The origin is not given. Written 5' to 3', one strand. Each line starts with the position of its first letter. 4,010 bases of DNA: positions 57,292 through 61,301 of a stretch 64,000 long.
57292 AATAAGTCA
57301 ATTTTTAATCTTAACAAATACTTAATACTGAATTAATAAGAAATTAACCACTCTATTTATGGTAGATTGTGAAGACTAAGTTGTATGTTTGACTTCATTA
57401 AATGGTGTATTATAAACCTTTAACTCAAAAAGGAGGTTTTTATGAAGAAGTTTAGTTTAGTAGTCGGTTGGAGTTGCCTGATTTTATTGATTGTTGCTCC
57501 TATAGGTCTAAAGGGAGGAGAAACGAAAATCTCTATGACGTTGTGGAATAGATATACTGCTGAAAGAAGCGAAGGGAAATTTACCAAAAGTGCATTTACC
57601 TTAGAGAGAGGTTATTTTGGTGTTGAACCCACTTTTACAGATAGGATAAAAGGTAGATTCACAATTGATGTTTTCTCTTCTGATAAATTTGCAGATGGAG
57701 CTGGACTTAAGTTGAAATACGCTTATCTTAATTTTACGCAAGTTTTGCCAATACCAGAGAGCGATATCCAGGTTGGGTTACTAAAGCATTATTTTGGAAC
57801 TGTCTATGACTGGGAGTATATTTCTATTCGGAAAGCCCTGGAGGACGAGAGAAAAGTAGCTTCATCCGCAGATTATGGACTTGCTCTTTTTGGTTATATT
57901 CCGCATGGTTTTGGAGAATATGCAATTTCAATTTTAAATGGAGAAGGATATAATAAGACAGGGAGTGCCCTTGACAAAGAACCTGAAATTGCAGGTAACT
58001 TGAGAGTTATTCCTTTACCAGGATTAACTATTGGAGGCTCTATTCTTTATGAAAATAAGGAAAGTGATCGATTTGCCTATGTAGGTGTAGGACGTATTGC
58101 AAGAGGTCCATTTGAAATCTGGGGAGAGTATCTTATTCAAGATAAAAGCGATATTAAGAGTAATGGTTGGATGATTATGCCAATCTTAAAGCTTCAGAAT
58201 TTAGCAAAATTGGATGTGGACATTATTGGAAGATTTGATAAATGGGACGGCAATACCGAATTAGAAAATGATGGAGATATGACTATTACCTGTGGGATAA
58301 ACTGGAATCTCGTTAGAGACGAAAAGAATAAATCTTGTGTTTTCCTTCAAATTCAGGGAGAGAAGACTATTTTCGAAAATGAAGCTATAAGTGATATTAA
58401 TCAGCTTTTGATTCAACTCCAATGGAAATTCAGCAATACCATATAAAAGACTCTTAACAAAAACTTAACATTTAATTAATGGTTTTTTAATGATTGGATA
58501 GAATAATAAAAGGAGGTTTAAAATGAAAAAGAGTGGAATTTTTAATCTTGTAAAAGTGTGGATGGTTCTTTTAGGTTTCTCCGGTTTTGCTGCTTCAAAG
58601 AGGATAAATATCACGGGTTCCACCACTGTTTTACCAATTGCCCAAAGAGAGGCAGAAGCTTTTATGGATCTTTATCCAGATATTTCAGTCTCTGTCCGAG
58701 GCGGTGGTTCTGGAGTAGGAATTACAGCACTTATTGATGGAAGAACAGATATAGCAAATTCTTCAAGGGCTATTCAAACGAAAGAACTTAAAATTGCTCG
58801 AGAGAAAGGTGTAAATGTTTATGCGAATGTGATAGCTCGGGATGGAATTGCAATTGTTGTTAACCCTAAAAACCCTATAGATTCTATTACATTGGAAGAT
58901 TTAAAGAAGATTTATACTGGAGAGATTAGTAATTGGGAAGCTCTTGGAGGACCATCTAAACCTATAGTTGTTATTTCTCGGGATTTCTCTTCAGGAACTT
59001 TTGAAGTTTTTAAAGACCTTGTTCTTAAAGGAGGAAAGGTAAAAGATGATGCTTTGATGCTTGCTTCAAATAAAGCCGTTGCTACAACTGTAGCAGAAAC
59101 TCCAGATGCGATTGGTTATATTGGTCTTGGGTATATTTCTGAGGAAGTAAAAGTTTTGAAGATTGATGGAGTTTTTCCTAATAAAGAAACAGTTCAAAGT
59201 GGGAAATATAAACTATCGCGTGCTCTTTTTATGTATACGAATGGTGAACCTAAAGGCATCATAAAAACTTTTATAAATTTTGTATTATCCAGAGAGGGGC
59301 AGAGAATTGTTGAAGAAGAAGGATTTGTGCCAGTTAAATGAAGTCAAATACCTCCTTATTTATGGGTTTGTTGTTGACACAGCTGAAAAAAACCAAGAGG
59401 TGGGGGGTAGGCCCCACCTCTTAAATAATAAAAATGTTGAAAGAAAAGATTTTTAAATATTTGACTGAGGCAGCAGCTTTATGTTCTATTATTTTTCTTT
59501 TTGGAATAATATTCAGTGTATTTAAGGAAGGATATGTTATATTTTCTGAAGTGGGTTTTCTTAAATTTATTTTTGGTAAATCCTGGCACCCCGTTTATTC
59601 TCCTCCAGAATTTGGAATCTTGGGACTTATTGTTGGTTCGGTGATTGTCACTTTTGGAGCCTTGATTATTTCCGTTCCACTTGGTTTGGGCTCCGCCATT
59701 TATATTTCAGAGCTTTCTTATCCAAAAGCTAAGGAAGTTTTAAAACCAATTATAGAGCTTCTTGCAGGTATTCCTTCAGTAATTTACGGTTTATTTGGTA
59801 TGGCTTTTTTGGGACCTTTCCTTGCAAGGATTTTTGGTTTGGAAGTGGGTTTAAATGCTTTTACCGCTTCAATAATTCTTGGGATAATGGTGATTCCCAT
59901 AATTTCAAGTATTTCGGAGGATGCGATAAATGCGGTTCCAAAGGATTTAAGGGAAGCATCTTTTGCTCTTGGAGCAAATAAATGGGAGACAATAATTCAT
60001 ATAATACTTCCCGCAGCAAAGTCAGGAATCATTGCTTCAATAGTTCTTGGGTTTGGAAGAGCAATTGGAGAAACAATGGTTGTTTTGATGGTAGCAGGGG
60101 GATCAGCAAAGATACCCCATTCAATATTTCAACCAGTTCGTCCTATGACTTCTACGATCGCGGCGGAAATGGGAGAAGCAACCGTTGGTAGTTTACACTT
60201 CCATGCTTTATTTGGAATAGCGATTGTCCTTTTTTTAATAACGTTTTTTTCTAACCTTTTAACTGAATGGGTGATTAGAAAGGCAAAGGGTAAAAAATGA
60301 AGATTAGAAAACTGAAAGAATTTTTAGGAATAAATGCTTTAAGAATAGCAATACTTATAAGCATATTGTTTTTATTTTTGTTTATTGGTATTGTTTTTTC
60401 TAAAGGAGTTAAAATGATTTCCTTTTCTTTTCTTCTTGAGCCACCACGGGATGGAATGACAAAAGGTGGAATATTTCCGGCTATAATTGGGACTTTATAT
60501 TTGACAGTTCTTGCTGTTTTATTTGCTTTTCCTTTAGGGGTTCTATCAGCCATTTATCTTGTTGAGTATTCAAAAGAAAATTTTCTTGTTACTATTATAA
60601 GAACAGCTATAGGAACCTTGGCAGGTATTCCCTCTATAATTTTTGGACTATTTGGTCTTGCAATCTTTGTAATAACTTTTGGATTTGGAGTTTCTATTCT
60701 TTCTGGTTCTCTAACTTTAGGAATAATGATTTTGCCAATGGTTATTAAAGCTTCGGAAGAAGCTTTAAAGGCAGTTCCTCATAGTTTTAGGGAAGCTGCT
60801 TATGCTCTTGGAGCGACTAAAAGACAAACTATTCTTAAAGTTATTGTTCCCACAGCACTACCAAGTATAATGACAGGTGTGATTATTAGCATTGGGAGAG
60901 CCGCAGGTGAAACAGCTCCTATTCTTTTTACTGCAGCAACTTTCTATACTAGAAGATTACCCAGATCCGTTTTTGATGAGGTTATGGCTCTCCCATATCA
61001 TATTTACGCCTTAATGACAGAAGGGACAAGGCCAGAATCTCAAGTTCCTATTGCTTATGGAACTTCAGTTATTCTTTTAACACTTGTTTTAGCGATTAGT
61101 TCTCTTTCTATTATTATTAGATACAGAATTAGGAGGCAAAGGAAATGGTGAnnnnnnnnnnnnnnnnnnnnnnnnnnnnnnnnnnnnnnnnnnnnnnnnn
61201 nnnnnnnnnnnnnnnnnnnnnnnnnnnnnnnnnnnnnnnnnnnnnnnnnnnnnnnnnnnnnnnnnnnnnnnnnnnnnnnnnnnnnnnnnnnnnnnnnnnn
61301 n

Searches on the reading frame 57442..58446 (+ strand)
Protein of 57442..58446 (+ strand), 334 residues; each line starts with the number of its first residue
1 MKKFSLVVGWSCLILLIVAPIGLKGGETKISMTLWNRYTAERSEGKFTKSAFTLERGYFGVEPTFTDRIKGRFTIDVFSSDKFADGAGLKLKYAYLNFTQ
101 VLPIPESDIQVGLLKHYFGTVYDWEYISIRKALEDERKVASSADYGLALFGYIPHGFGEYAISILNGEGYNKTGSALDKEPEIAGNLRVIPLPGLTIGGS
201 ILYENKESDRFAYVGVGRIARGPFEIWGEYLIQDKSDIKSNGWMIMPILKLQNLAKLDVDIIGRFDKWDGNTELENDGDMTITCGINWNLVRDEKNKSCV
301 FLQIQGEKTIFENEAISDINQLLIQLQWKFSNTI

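Call 3: search_protein_families(library=pfam, proteins=[window:57442-58446:+])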
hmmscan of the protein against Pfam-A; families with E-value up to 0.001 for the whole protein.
window:57442-58446:+ (334 aa): 0 families

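Call 12: find_homologous_proteins(query=window:57442-58443:+)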
Query window:57442-58443:+ (334 aa): 400 proteins with E <= 0.001 among 1689 candidates; the best 120 are listed.
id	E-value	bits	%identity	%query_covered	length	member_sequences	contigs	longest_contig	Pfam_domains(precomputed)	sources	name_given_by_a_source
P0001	1.8e-224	762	100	100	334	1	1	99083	-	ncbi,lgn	ncbi:MAG: hypothetical protein ABIN61_03570 [candidate division WOR-3 bacterium]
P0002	2.1e-166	571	74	100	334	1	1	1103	-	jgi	jgi:hypothetical protein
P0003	1.3e-162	559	72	100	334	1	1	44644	-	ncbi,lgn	-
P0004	1.3e-162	559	72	100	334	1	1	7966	-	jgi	-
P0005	1.7e-162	558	72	100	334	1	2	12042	-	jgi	-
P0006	1.8e-161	555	71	100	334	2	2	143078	-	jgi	jgi:hypothetical protein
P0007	1.8e-153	529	65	100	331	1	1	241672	-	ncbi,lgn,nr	ncbi:hypothetical protein JW879_03935 [candidate division WOR-3 bacterium]|nr:hypothetical protein [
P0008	1.7e-151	522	66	93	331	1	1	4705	-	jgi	jgi:hypothetical protein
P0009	1.4e-150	519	65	100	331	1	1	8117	-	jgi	jgi:hypothetical protein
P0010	7.0e-150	517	65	100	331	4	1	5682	-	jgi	jgi:hypothetical protein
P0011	1.1e-148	513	65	94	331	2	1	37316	-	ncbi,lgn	-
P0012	1.8e-148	512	65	100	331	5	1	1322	-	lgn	-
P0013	3.1e-148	511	65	100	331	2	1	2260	-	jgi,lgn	-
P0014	7.8e-148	510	65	100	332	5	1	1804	-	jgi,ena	-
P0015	1.0e-147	510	64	100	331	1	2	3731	-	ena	-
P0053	1.3e-108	381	52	99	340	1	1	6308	PF07396.18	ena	-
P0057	3.0e-104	367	51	92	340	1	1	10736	PF07396.18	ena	-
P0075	2.5e-94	334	47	100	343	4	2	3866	PF07396.18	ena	-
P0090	2.7e-89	318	46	96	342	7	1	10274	PF07396.18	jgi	-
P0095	3.2e-86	308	46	93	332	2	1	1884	PF07396.18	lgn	-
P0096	3.6e-86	307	46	93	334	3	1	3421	PF07396.18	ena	-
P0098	1.6e-85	305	46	93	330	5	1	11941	PF07396.18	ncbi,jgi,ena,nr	ncbi:MAG: hypothetical protein DRH57_01140 [Candidatus Cloacimonadota bacterium]|nr:MAG: hypothetica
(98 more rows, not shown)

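Call 15: find_related_loci(query=A1, collection=genome_contigs, flank=6000)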
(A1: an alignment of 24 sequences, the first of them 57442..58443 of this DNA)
Query A1 (334 aa) in genome_contigs; peptide patterns used: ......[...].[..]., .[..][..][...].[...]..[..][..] (x = any residue, [..] = any of these).
165 stretches matched a pattern; 109 encode a relative of the query (tblastn E <= 1e-3); the best 80 are kept; 80 distinct loci.
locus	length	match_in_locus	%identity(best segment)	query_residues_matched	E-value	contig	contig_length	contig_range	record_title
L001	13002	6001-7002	72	1-334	5e-166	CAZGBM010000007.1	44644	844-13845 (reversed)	MAG TPA_asm: uncultured bacterium isolate binchicken_co34_552 genome assembly, contig: NODE_1081_length_44644_cov_11.537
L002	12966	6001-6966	66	12-333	8e-156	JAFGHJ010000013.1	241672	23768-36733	MAG: candidate division WOR-3 bacterium isolate Zod_Metabat.145 k87_2369684, whole genome shotgun sequence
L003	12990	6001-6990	67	1-333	1e-153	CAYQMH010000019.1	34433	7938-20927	MAG TPA_asm: uncultured bacterium isolate binchicken_co34_518 genome assembly, contig: NODE_1776_length_34433_cov_26.384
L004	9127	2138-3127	63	1-333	1e-147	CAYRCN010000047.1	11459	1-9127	MAG TPA_asm: uncultured bacterium isolate binchicken_co89_629 genome assembly, contig: NODE_11245_length_11459_cov_10.47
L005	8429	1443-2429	56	12-334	1e-128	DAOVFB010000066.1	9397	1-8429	MAG TPA_asm: Candidatus Stahlbacteria bacterium isolate CSMAG_1098 CSMAG_1098_k141_6059412_length_9397_cov_24.9430, whol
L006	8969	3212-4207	56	1-332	3e-126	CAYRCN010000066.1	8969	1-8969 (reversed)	MAG TPA_asm: uncultured bacterium isolate binchicken_co89_629 genome assembly, contig: NODE_16023_length_8969_cov_7.1798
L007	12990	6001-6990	56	10-332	2e-124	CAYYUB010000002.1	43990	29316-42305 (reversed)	MAG TPA_asm: uncultured bacterium isolate binchicken_co228_34 genome assembly, contig: NODE_935_length_43990_cov_36.4821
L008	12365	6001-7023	53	5-334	6e-121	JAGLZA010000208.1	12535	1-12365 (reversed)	MAG: candidate division WOR-3 bacterium isolate RS_13_48 ZL320.bin.48.fa_208, whole genome shotgun sequence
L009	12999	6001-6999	53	1-333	6e-120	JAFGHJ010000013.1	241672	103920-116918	MAG: candidate division WOR-3 bacterium isolate Zod_Metabat.145 k87_2369684, whole genome shotgun sequence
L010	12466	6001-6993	54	1-333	2e-119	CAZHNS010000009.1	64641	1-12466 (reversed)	MAG TPA_asm: uncultured bacterium isolate binchicken_co178_245 genome assembly, contig: NODE_821_length_64641_cov_8.8231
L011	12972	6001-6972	55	12-332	1e-118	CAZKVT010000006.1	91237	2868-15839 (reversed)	MAG TPA_asm: uncultured bacterium isolate binchicken_co262_311 genome assembly, contig: NODE_145_length_91237_cov_19.591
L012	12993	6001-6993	52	1-333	1e-117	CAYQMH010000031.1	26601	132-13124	MAG TPA_asm: uncultured bacterium isolate binchicken_co34_518 genome assembly, contig: NODE_2723_length_26601_cov_28.362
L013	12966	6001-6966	52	11-334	1e-113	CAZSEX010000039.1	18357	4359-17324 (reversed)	MAG TPA_asm: uncultured bacterium isolate binchicken_co116_333 genome assembly, contig: NODE_2954_length_18357_cov_31.93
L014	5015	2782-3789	50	10-334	8e-110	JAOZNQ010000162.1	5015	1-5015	MAG: bacterium isolate GMC4.concoct.256_sub GMC4_33253_length_5015_cov_5.976210, whole genome shotgun sequence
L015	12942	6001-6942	65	20-333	1e-147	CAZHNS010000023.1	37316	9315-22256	MAG TPA_asm: uncultured bacterium isolate binchicken_co178_245 genome assembly, contig: NODE_1710_length_37316_cov_8.567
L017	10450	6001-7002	50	1-334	3e-107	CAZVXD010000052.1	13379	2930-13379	MAG TPA_asm: uncultured bacterium isolate binchicken_co116_46 genome assembly, contig: NODE_4873_length_13379_cov_7.5575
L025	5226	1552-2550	49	11-330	1e-98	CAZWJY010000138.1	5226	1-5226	MAG TPA_asm: uncultured bacterium isolate binchicken_co349_111 genome assembly, contig: NODE_6912_length_5226_cov_6.5946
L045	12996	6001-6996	45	1-333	2e-85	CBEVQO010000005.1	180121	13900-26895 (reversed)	MAG TPA_asm: uncultured bacterium isolate SRR24791474_binner123_Refined_18 genome assembly, contig: ERZ25515408.19, whol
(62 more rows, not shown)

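Call 29: search_solved_structures(query=A1, max_evalue=10, show_alignments=2)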
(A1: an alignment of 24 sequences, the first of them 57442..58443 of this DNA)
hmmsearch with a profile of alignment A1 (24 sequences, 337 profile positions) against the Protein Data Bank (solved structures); distinct sequences matched with E-value up to 10: 0.

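Call 30: search_protein_families(library=ncbifam, proteins=[window:57442-58446:+], max_evalue=0.01)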
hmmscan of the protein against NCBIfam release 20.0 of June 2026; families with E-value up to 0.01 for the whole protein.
window:57442-58446:+ (334 aa): 0 families

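Call 31: search_protein_families(library=pfam, alignment_id=A1, max_evalue=1)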
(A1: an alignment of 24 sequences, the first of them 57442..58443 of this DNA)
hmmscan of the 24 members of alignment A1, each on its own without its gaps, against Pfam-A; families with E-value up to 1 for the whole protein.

A. member 1, window:57442-58443:+ (334 aa): 1 family
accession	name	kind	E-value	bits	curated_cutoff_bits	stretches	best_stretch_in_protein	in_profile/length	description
PF03426.20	CBM_15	-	0.1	12.6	22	1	251-290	72-112/166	Carbohydrate binding domain (family 15)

B. families by the number of members that match (of 24 scanned): 6 families
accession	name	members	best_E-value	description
PF07396.17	Porin_O_P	3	0.00017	Phosphate-selective porin O and P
PF14285.11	DUF4367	1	0.012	Domain of unknown function (DUF4367)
PF08964.15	Crystall_3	1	0.04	Beta/Gamma crystallin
PF03426.20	CBM_15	1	0.1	Carbohydrate binding domain (family 15)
PF09574.15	DUF2374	1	0.15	Protein of unknown function (Duf2374)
PF18549.6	NitrOD1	1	0.2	Nitrosopumilus output domain 1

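Call 38: predict_structure(alignment_id=A1)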
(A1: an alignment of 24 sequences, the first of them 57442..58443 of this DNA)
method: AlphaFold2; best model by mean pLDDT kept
length: 334 residues; sequences in the alignment: 24
mean_pLDDT: 86.2   pTM: 0.77
mean pLDDT of the five models: 86.2, 84.5, 84.4, 84.1, 83.7
residues with pLDDT >= 90: 158; 70-90: 144; 50-70: 32; < 50: 0
segments of 3 or more residues with pLDDT < 50: none
pLDDT, mean of each block of 10 residues (from residue 1): 81 77 72 93 91 90 87 89 77 89 83 85 70 85 87 87 81 59 90 91 78 93 93 89 95 89 94 89 95 87 95 92 93 86
secondary structure, 60 per line:
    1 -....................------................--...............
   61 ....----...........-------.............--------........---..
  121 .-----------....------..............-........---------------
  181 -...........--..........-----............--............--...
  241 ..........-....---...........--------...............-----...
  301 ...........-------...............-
elements in order: H2-21 E28-43 E46-64 E69-79 E87-99 E108-115 H133-136 E143-153 E158-165 E182-192 E195-204 E210-221 E224-235 E238-250 H252-255 E259-269 E278-292 E298-311 E319-333

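Call 41: fold_search(model_id=the predicted structure, library=pdb)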
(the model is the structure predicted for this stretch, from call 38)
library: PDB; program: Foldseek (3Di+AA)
matches with E <= 10: 857; with E <= 0.001: 214
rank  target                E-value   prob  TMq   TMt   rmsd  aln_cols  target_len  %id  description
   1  6ehb_B                1.1e-11  1.00  0.66  0.70   5.1       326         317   12  OmpU, an outer membrane protein, of Vibrio cholerae (released 2018-04-25)
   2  6ehb_C                1.1e-11  1.00  0.64  0.66   5.3       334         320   13  OmpU, an outer membrane protein, of Vibrio cholerae (released 2018-04-25)
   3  2o4v_A                4.9e-11  1.00  0.70  0.58   6.7       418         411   16  An arginine ladder in OprP mediates phosphate specific transfer across the outer membrane (released 2006-12-26)
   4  6ehc_A                6.5e-11  1.00  0.65  0.70   5.3       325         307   12  OmpUdeltaN (N-terminus deletion mutant of OmpU), outer membrane protein of Vibrio cholerae (released 2018-04-25)
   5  5nxn_A                1.1e-10  1.00  0.68  0.66   4.9       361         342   15  Structure of a L5-deletion mutant of Providencia stuartii Omp-Pst1 (released 2018-02-21)
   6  6ehb_A                1.1e-10  1.00  0.62  0.65   6.0       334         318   12  OmpU, an outer membrane protein, of Vibrio cholerae (released 2018-04-25)
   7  9a32_MODEL_1_A        1.8e-10  1.00  0.53  0.49  14.1       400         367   11  Model of E. coli OmpC by in-cell photo-crosslinking MS and deep learning (released 2023-02-24)
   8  6ehe                  3.6e-10  1.00  0.60  0.65   5.8       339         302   11  OmpTdeltaL8 (loop L8 deletion mutant of OmpT), an outer membrane protein of Vibrio cholerae (released 2018-04-25)
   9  4d64_A                3.8e-10  1.00  0.64  0.61   5.8       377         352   14  Structure of porin Omp-Pst1 from P. stuartii; the crystallographic symmetry generates a dimer of trimers. (released 2016-03-09)
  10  4rjw                  4.2e-10  1.00  0.68  0.55   5.5       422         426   15  Crystal structure of Pseudomonas aeruginosa OprO (released 2015-10-21)
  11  4d65_A                4.2e-10  1.00  0.66  0.64   4.8       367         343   12  Structure of porin Omp-Pst2 from P. stuartii; the asymmetric unit contains a dimer of trimers. (released 2016-03-09)
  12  4rjx                  4.9e-10  1.00  0.68  0.54   6.3       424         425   15  Crystal structure of the OprO mutant protein F62Y/D114Y (released 2015-10-21)
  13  3wi4                  5.1e-10  1.00  0.60  0.64   6.0       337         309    7  Crystal structure of wild-type PorB from Neisseria meningitidis serogroup B (released 2014-01-01)
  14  3wi5                  8.0e-10  1.00  0.57  0.60   6.6       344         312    8  Crystal structure of the Loop 7 mutant PorB from Neisseria meningitidis serogroup B (released 2014-01-01)
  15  5onu_A                1.1e-09  1.00  0.62  0.64   6.0       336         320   12  Trimeric OmpU structure (released 2018-01-03)
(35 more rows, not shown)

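Call 49: search_protein_families(library=pfam, proteins=[L009:7605-9203:+, L017:7549-9147:+, L009:4905-5621:-, L045:4783-5511:+, L025:990-1520:+])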
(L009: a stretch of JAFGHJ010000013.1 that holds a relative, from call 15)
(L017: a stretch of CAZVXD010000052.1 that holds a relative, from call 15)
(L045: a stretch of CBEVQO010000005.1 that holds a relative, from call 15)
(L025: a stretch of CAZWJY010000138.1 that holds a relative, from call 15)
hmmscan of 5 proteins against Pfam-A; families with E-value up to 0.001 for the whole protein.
L009:7605-9203:+ (532 aa): 3 families
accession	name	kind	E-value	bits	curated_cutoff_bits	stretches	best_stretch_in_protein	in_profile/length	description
PF00932.25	LTD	-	2.5e-24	86.2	34.3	2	280-381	6-108/109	Lamin Tail Domain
PF13585.12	CHU_C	-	2.6e-07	31.1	27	1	437-513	4-72/86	CHU_C Type IX secretion signal domain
PF13860.13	FlgD_ig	-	0.00046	20.5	27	0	453-508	14-70/79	FlgD Ig-like domain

L017:7549-9147:+ (532 aa): 2 families
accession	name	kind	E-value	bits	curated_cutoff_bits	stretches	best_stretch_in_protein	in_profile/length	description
PF00932.25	LTD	-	1.2e-21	77.5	34.3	2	280-379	6-106/109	Lamin Tail Domain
PF13585.12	CHU_C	-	2.8e-06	27.8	27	1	437-514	4-73/86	CHU_C Type IX secretion signal domain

L009:4905-5621:- (238 aa): 4 families
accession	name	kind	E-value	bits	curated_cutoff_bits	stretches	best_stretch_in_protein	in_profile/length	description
PF00535.33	Glycos_transf_2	-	3.8e-36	125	23.3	1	4-134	1-129/168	Glycosyl transferase family 2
PF10111.15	Glyco_tranf_2_2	-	1.8e-08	34.7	27.3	1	4-111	1-109/276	Glycosyltransferase like family 2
PF13641.12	Glyco_tranf_2_3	-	1e-06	29.4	27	1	3-125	3-128/230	Glycosyltransferase like family 2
PF13704.12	Glyco_tranf_2_4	-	0.00022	22.1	27.5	1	11-93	2-81/98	Glycosyl transferase family 2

L045:4783-5511:+ (242 aa): 1 family
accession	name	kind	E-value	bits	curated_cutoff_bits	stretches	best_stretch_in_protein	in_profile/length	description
PF02811.25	PHP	-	4e-07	31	26.4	1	15-115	1-79/164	PHP domain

L025:990-1520:+ (176 aa): 3 families
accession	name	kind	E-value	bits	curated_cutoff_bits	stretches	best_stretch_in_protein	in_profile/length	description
PF04542.20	Sigma70_r2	-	2.8e-19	69.1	24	1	8-76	2-70/71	Sigma-70 region 2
PF04545.22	Sigma70_r4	-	8.3e-14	51.3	24.1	1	111-159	1-49/50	Sigma-70, region 4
PF08281.18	Sigma70_r4_2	-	3.8e-06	26.9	25.7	1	107-158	3-54/54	Sigma-70, region 4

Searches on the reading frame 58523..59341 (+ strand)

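Call 3: search_protein_families(library=pfam, proteins=[window:58523-59341:+])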
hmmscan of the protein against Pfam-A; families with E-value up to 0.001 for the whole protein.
window:58523-59341:+ (272 aa): 4 families
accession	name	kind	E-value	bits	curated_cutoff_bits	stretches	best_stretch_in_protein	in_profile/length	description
PF12849.12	PBP_like_2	-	2.7e-48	165.5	27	1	25-258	9-267/267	PBP superfamily domain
PF12727.12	PBP_like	-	4.1e-13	49.4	27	1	44-210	1-159/193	PBP superfamily domain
PF13531.11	SBP_bac_11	-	1.4e-09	38.5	25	1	33-268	6-226/227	Bacterial extracellular solute-binding protein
PF01547.30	SBP_bac_1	-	2.7e-06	28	26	1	37-260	7-306/307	Bacterial extracellular solute-binding protein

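Call 30: search_protein_families(library=ncbifam, proteins=[window:58523-59341:+], max_evalue=0.01)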
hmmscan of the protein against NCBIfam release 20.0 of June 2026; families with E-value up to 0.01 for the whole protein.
window:58523-59341:+ (272 aa): 4 families
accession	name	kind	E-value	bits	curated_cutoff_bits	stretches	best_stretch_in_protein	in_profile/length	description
TIGR02136.1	ptsS_2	subfamily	3.1e-84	282.6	206.6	1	26-271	39-295/295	phosphate ABC transporter substrate-binding protein PstS family protein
TIGR00975.1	3a0107s03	equivalog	3.6e-16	59.1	205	1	29-208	2-203/315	phosphate ABC transporter substrate-binding protein PstS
TIGR04505.1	PtsS_plasma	equivalog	9.5e-08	31.8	175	1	110-209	158-268/334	phosphate ABC transporter substrate-binding protein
TIGR03339.1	phn_lysR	subfamily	3.3e-06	26.6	341.1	1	26-127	89-179/279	aminoethylphosphonate catabolism associated LysR family transcriptional regulator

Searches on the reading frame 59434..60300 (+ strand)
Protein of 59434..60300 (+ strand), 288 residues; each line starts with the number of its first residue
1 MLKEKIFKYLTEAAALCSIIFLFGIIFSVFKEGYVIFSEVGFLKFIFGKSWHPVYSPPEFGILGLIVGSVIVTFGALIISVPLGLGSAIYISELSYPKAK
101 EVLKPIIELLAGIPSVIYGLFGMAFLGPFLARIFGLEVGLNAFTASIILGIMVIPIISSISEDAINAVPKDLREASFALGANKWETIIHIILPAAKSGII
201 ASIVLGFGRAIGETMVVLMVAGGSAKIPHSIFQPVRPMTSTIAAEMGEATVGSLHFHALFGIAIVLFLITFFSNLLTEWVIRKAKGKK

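Call 3: search_protein_families(library=pfam, proteins=[window:59434-60300:+])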
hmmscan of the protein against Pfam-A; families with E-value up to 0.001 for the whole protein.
window:59434-60300:+ (288 aa): 1 family
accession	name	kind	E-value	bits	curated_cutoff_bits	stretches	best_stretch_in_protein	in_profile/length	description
PF00528.27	BPD_transp_1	-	9.1e-22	78.1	26.4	1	81-284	2-182/184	Binding-protein-dependent transport system inner membrane component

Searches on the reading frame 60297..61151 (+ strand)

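Call 3: search_protein_families(library=pfam, proteins=[window:60297-61151:+])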
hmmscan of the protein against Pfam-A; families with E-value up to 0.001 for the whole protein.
window:60297-61151:+ (284 aa): 1 family
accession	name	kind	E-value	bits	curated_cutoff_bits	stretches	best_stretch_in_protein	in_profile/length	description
PF00528.27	BPD_transp_1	-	6.2e-20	72.1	26.4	1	78-276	2-177/184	Binding-protein-dependent transport system inner membrane component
